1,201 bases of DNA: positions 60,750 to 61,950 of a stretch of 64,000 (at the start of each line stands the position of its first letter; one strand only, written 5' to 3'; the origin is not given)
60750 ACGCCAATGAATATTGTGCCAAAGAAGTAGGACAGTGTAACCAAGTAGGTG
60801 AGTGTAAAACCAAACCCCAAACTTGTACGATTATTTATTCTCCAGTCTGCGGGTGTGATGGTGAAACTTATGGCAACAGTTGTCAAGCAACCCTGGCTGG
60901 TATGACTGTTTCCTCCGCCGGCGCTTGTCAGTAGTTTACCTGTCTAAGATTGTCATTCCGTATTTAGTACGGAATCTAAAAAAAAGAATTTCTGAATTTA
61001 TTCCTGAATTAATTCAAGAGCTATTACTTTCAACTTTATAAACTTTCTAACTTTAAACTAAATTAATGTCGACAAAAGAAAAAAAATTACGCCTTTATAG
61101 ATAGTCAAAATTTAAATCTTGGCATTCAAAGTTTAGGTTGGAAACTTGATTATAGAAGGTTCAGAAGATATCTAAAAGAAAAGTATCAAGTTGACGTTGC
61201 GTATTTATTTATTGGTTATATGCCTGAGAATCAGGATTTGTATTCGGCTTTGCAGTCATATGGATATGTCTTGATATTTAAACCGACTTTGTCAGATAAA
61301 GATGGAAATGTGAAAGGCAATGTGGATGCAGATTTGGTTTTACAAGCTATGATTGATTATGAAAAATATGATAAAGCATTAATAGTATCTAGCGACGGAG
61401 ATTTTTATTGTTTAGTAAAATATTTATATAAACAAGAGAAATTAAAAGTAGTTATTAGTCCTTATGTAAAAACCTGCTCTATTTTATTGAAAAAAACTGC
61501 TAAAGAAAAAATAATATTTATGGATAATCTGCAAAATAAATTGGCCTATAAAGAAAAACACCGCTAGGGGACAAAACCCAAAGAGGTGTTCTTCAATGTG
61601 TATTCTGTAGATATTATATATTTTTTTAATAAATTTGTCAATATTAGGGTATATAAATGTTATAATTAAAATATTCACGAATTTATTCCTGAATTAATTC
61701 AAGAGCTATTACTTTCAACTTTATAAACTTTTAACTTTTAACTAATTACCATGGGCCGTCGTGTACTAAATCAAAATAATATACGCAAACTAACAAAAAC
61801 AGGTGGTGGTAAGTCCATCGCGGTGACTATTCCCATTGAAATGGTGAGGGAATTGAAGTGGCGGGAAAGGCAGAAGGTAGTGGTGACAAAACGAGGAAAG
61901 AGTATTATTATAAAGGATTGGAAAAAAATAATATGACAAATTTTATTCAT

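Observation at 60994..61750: Identical 52-nt leader duplicated in front of two different genes, one copy behind a near-consensus extended -10 promoter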

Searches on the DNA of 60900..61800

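Call 74: search_rna_families(source=window, start=60900, end=61800, threshold=evalue, max_evalue=1)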
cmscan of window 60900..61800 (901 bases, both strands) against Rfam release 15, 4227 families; matches with E-value up to 1: 1.
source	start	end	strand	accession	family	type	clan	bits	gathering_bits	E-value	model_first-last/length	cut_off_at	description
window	61467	61513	+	RF01726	SAM-II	Cis-reg; riboswitch;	-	18.8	44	0.92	1-60/60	no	SAM-II riboswitch aptamer (SAM-II long loop)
